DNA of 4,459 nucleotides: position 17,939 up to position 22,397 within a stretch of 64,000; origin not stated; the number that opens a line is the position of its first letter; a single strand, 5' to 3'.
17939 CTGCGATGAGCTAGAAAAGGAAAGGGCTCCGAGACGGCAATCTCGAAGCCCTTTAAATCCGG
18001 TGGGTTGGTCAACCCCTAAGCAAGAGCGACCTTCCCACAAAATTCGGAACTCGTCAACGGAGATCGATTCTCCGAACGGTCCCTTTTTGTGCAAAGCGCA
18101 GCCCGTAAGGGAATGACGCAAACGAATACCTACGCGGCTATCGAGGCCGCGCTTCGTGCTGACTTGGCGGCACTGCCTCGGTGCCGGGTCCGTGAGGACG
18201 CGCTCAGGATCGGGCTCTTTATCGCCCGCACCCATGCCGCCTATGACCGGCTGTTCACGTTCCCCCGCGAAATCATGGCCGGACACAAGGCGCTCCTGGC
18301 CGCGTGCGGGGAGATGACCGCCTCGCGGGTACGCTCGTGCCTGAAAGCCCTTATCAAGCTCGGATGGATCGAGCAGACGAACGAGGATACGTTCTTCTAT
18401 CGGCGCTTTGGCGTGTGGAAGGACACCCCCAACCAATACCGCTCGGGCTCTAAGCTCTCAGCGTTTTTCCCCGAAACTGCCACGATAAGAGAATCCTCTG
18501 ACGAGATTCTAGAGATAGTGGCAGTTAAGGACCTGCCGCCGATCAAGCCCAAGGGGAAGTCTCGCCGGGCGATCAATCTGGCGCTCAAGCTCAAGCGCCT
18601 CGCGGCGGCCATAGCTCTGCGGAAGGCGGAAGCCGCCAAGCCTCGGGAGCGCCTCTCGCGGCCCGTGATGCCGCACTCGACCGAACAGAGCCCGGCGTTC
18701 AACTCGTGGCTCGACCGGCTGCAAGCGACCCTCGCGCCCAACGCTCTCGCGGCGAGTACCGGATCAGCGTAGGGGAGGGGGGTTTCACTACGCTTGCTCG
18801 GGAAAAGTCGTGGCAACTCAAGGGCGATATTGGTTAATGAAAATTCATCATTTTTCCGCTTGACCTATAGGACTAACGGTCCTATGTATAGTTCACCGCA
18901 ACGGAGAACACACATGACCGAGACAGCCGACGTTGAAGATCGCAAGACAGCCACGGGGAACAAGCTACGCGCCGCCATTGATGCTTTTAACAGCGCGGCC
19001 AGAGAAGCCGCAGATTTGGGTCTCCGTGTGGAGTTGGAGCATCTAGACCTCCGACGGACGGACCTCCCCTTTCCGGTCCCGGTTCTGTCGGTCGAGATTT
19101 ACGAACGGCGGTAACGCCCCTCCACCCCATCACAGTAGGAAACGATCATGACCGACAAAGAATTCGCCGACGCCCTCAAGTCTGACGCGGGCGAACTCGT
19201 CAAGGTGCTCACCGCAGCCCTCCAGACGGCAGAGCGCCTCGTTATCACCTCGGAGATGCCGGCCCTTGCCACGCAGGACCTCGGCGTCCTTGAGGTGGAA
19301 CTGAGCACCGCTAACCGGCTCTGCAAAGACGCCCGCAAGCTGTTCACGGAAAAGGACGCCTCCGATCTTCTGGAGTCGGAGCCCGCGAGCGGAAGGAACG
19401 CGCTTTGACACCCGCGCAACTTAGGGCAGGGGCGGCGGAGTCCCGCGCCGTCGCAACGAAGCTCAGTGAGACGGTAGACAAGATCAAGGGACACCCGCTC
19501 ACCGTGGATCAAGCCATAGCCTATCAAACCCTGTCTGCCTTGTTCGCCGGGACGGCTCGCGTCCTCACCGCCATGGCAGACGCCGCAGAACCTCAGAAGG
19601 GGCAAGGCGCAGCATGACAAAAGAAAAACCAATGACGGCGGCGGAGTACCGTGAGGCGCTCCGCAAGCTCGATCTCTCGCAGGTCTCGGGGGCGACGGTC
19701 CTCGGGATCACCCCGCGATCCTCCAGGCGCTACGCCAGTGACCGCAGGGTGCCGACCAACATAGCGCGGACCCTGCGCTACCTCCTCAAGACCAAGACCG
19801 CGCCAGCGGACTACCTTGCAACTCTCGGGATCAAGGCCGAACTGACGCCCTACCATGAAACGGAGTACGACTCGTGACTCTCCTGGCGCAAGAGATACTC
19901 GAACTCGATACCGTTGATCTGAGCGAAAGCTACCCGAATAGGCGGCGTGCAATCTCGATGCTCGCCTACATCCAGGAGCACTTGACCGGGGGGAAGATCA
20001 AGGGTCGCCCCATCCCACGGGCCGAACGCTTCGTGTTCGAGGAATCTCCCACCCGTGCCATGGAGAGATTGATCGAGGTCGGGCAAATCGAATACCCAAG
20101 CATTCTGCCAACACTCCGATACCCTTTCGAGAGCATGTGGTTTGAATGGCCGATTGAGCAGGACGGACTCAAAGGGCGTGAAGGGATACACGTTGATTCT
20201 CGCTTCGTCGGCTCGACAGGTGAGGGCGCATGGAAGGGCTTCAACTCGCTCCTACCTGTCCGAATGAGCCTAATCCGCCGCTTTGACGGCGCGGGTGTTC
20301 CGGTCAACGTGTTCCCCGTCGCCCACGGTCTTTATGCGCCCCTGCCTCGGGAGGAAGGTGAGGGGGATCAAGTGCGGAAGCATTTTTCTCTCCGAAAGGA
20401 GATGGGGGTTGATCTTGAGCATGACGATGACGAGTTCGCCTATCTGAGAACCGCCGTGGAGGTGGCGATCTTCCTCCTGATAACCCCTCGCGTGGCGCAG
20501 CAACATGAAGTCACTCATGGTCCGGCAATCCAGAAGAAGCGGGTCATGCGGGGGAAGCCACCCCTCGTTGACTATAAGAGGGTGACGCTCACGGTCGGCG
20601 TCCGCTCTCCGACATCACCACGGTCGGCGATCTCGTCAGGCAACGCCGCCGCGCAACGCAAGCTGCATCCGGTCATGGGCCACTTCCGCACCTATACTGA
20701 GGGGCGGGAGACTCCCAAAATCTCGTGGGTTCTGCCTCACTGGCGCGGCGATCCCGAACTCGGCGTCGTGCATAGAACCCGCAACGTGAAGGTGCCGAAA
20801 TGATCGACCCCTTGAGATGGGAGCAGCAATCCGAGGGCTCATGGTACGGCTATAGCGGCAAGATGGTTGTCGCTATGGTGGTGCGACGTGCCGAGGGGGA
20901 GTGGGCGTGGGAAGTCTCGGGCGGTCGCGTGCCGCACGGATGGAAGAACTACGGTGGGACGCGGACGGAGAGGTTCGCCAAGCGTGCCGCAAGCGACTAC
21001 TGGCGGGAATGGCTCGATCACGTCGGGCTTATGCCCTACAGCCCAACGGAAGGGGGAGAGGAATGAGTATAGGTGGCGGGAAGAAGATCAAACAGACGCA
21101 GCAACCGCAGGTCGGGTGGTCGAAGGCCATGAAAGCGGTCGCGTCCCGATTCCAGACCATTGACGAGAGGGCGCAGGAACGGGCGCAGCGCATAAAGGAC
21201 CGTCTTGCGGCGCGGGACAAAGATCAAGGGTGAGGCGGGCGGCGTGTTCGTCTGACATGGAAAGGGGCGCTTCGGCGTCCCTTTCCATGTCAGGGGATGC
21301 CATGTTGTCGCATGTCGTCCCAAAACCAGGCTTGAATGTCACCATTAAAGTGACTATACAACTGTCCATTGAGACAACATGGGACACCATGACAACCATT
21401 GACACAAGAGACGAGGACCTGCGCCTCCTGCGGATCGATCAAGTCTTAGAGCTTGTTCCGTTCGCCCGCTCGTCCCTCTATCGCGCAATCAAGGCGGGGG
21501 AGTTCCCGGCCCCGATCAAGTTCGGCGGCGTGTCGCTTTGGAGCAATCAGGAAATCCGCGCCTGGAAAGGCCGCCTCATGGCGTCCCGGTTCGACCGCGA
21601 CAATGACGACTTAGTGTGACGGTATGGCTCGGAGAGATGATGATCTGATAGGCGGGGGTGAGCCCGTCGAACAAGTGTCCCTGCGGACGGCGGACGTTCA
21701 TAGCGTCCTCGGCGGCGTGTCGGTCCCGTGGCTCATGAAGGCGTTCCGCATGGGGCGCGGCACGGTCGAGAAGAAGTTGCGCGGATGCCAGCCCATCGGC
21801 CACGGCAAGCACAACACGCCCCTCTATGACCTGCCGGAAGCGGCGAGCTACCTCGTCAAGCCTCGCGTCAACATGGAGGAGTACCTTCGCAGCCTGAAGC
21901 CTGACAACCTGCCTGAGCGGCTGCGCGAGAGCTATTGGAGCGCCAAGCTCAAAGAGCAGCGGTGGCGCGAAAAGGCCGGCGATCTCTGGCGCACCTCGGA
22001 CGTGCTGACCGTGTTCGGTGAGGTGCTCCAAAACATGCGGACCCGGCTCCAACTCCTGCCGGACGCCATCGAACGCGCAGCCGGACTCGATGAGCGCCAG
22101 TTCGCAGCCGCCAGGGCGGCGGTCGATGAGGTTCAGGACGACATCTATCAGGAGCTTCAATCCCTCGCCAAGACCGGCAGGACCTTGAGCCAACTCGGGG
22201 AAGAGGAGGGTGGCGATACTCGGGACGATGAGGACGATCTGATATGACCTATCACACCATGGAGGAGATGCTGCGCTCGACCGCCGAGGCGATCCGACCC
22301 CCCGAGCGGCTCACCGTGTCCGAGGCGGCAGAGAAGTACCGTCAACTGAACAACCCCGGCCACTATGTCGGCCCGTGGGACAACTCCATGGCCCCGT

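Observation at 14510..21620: Plasmid maintenance module grafted into a Chi-like phage: probable phage-plasmid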

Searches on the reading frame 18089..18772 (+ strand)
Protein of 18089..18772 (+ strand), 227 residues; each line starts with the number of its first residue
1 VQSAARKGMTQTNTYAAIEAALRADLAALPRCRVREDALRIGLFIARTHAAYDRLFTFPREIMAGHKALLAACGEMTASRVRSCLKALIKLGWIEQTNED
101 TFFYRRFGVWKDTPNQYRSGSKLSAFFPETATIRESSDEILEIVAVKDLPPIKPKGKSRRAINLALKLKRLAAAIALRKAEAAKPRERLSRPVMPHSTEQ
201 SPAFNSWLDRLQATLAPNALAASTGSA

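Call 8: search_protein_families(library=pfam, proteins=[window:18089-18772:+], max_evalue=0.01)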
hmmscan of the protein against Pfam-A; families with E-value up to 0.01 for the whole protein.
window:18089-18772:+ (227 aa): 0 families

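Call 16: search_protein_families(library=phrogs, proteins=[window:18089-18772:+], max_evalue=0.01)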
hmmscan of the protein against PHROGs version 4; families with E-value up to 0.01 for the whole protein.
window:18089-18772:+ (227 aa): 0 families

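Call 35: find_homologous_proteins(query=window:18089-18772:+)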
Query window:18089-18772:+ (227 aa): 4 proteins with E <= 0.001 among 6711 candidates. Only proteins of 124 to 398 residues were searched: fused or split forms outside these lengths cannot appear, so this answer is no evidence that the protein stands alone or is whole; find_related_loci, which searches DNA, has no such limit.
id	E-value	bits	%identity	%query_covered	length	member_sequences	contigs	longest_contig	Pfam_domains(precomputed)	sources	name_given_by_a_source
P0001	3.1e-137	473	100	96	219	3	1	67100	-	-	-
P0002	2.6e-121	421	89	96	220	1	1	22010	-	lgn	-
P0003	1.2e-114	399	81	100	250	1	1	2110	-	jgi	-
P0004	9.3e-9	54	36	56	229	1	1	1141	-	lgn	-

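Call 37: find_encoding_contigs(protein=P0002, flank=10000)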
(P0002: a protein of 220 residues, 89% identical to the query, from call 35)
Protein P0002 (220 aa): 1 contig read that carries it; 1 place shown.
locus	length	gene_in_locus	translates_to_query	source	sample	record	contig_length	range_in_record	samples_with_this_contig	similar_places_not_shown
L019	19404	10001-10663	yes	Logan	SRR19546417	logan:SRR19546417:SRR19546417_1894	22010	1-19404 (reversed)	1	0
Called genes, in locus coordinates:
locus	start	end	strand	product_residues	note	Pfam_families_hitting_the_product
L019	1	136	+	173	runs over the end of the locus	-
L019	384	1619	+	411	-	PF10926:DUF2800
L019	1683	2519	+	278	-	PF10991:Enc34_ssDNA-bd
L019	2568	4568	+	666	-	-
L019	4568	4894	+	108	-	-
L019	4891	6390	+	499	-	PF00270:DEAD (faint), PF04851:ResIII (faint), PF00176:SNF2-rel_dom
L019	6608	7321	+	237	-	-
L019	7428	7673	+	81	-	-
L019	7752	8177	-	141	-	-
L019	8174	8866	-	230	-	PF01656:CbiA, PF07015:VirC1, PF09140:MipZ (faint), PF10609:ParA (weak), PF13614:AAA_31 (weak)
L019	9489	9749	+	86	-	PF05406:WGR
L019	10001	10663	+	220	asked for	-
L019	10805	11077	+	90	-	-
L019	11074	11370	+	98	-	-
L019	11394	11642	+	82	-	-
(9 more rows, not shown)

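Call 38: find_encoding_contigs(protein=P0004, flank=5000)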
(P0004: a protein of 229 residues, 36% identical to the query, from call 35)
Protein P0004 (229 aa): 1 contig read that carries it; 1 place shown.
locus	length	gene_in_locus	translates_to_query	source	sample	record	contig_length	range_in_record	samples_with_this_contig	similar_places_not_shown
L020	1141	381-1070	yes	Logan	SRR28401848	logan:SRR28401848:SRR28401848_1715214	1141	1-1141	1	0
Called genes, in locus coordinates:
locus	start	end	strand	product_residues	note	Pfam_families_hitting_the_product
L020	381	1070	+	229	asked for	-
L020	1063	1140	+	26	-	?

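Call 49: search_protein_representatives(protein=window:18089-18772:+)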
Query: 227 residues. Proteins with E-value up to 0.001 (for the whole library): 5; up to 1e-10: 2; up to 1e-30: 1. The best 5 are listed.
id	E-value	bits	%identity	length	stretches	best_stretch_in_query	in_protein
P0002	8.1e-122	421.1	89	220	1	9-227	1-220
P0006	6.6e-12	62.2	34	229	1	13-165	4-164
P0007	2.0e-06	44.2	32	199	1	13-176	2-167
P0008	1.8e-05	41.1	27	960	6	42-88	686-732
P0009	8.1e-05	39.0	37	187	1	18-168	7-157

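Call 53: find_encoding_contigs(protein=P0006, flank=6000, max_places=4)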
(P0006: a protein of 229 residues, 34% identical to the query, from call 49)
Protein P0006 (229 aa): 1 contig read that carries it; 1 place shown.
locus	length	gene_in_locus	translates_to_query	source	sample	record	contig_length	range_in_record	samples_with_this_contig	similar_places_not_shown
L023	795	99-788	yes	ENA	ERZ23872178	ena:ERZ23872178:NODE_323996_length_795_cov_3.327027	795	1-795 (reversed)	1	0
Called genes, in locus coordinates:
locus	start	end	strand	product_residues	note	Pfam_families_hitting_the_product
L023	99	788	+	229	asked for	-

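Call 54: find_encoding_contigs(protein=P0007, flank=6000, max_places=4)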
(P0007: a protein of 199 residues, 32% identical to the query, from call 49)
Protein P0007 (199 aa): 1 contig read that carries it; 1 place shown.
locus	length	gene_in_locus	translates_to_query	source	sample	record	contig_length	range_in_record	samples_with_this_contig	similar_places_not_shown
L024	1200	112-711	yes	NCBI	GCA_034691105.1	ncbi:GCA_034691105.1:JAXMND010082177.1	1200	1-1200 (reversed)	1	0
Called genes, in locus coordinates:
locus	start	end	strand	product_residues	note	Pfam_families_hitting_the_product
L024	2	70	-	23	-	?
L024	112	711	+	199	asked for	-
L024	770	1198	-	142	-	?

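Call 55: find_encoding_contigs(protein=P0009, flank=6000, max_places=4)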
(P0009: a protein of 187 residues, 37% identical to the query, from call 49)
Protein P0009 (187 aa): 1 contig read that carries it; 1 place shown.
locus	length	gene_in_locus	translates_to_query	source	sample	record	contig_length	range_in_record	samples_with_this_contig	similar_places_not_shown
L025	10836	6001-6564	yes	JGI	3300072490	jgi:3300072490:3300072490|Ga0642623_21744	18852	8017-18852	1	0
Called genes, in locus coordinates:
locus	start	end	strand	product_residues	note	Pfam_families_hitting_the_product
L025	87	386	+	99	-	PF13560:HTH_31, PF12844:HTH_19 (weak), PF01381:HTH_3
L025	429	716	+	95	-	-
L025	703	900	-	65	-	-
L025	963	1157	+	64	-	-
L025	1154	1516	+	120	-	-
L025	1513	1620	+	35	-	-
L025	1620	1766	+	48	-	-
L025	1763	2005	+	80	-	-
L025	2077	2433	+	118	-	-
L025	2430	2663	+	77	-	-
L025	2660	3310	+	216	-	-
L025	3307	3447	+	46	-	-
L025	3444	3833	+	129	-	PF05772:NinB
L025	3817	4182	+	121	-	PF01844:HNH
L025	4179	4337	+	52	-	-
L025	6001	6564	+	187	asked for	-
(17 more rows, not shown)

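Call 56: predict_structure(alignment_id=A1)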
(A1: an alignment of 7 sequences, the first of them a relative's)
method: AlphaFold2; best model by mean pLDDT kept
length: 219 residues; sequences in the alignment: 7
mean_pLDDT: 63.5   pTM: 0.48
mean pLDDT of the five models: 63.5, 63.2, 63.1, 62.9, 60.8
residues with pLDDT >= 90: 19; 70-90: 63; 50-70: 76; < 50: 61
segments of 3 or more residues with pLDDT < 50: 1-3, 122-149, 176-193, 211-213, 215-219
pLDDT, mean of each block of 10 residues (from residue 1): 70 92 87 86 69 56 73 87 87 54 68 82 38 32 43 62 63 49 39 55 59 45
secondary structure, 60 per line:
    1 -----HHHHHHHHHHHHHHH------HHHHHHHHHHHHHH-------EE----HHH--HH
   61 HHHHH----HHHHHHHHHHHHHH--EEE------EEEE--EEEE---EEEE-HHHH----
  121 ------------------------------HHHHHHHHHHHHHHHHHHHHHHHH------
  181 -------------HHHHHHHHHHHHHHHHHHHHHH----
elements in order: H6-20 H27-40 H59-65 H70-83 E86-88 E95-98 E101-104 E108-111 H113-116 H151-174 H194-215

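Call 58: fold_search(model_id=the predicted structure, library=pdb)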
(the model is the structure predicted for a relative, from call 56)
No match with E <= 0.001 here; weaker rows may still be real.
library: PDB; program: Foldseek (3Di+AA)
matches with E <= 10: 500; with E <= 0.001: 0
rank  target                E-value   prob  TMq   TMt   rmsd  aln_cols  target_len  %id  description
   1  2kko_MODEL_1_A        3.0e-02  0.96  0.25  0.45  10.0       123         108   19  Solution NMR structure of the homodimeric winged helix-turn-helix DNA-binding domain (fragment 1-100) Mb0332 f (released 2009-08-11)
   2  2b0l_B                5.8e-02  0.96  0.28  0.56   6.7       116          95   12  C-terminal DNA binding domain of transcriptional pleiotropic repressor CodY. (released 2006-02-21)
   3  2b0l_A                6.6e-02  0.90  0.26  0.50   7.5       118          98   12  C-terminal DNA binding domain of transcriptional pleiotropic repressor CodY. (released 2006-02-21)
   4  4lmy_A                8.4e-02  0.92  0.27  0.37   5.3       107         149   12  Structure of GAS PerR-Zn-Zn (released 2014-04-02)
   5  8a39_AP1              8.9e-02  0.95  0.28  0.20   8.1       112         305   15  Crystal Structure of PaaX from Escherichia coli W (released 2023-07-05)
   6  2fsw_B                9.5e-02  0.72  0.23  0.42   6.9       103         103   17  Crystal Structure of the Putative Transcriptional Regualator, MarR family from Porphyromonas gingivalis W83 (released 2006-03-07)
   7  3u1d_A                1.0e-01  0.51  0.26  0.34  11.5       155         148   17  The structure of a protein with a GntR superfamily winged-helix-turn-helix domain from Halomicrobium mukohataei. (released 2011-12-07)
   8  4lmy_B                1.0e-01  0.92  0.28  0.37   6.1       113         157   12  Structure of GAS PerR-Zn-Zn (released 2014-04-02)
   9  3gw2                  1.1e-01  0.90  0.25  0.51   7.0       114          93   19  Crystal structure of possible transcriptional regulatory protein (fragment 1-100) from Mycobacterium bovis. Northeast St (released 2009-04-21)
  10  8yl6_C                1.1e-01  0.84  0.28  0.17   9.5       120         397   14  EDS1-SAG101-NRG1A L134E heterotrimer (released 2025-01-29)
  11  4g6q_A                1.1e-01  0.47  0.22  0.25  20.3       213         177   11  The crystal structure of a functionally unknown protein Kfla_6221 from Kribbella flavida DSM 17836 (released 2012-09-19)
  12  6s2p                  1.5e-01  0.82  0.28  0.24  10.3       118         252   14  Structure of the NB-ARC domain from the Tomato immune receptor NRC1 (released 2019-07-03)
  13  4ooi_B                1.6e-01  0.60  0.21  0.41   9.4       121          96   12  Reduced HlyU from Vibrio cholerae N16961 (released 2014-12-31)
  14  6o8m                  1.6e-01  0.75  0.24  0.47   7.1       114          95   12  Crystal Structure of C9S apo Sulfide-responsive transcriptional repressor (SqrR) from Rhodobacter capsulated bound to di (released 2020-04-01)
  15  8za5_B                1.6e-01  0.38  0.23  0.33  12.0       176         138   12  Crystal structure of HsmR (released 2025-10-29)
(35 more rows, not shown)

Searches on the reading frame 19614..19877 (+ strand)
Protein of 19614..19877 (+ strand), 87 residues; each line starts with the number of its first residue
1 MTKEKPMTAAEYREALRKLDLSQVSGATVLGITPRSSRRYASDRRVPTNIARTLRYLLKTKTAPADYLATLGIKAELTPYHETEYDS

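Call 17: search_protein_families(library=pfam, proteins=[window:19614-19877:+], max_evalue=0.05)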
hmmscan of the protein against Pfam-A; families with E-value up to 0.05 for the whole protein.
window:19614-19877:+ (87 aa): 0 families

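Call 44: search_protein_families(library=phrogs, proteins=[window:19614-19877:+], max_evalue=0.001)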
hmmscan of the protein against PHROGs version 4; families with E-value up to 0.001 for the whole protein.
window:19614-19877:+ (87 aa): 1 family
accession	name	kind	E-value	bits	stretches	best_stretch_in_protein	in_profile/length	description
phrog_14076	-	transcription regulation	0.00048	21.6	1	3-58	9-68/86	transcriptional regulator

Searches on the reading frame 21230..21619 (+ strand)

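Call 16: search_protein_families(library=phrogs, proteins=[window:21230-21619:+], max_evalue=0.01)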
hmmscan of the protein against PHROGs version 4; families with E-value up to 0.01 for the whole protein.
window:21230-21619:+ (129 aa): 3 families
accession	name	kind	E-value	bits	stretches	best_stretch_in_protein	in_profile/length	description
phrog_66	-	integration and excision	6.4e-09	36.9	1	48-119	75-146/412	excisionase and transcriptional regulator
phrog_2790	-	integration and excision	2.2e-05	25.4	1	57-113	17-76/100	excisionase and transcriptional regulator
phrog_9834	-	integration and excision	0.0017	19.6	1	50-106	12-67/86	excisionase and transcriptional regulator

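Call 17: search_protein_families(library=pfam, proteins=[window:21230-21619:+], max_evalue=0.05)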
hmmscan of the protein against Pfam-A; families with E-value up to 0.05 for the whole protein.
window:21230-21619:+ (129 aa): 2 families
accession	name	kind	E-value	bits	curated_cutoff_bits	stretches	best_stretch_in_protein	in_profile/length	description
PF05930.18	Phage_AlpA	-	1.5e-09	38.1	21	1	65-112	2-50/51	Prophage CP4-57 regulatory protein (AlpA)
PF12728.13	HTH_17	-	0.0015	19.2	27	1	66-112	1-46/51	Helix-turn-helix domain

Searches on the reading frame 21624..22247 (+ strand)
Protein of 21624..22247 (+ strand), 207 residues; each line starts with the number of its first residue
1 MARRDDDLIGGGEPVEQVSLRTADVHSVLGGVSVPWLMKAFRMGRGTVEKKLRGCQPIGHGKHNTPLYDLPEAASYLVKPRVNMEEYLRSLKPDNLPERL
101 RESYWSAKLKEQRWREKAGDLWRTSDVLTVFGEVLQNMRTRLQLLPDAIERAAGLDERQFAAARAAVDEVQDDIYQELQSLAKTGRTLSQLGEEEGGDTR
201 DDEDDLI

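Call 16: search_protein_families(library=phrogs, proteins=[window:21624-22247:+], max_evalue=0.01)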
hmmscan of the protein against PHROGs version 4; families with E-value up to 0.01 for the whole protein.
window:21624-22247:+ (207 aa): 3 families
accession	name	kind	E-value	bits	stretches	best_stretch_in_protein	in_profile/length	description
phrog_141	-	head and packaging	8.5e-40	137.1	1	26-196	10-179/183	terminase small subunit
phrog_57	-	head and packaging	4e-08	34.3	1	92-204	85-192/199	terminase small subunit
phrog_21782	-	unknown function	0.0053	17.8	1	113-179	34-100/108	-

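Call 17: search_protein_families(library=pfam, proteins=[window:21624-22247:+], max_evalue=0.05)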
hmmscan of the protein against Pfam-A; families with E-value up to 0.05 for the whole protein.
window:21624-22247:+ (207 aa): 1 family
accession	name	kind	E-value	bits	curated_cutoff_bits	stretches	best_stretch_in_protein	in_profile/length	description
PF07278.17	DUF1441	-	6e-13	49.4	35.1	1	35-178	4-145/147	Protein of unknown function (DUF1441)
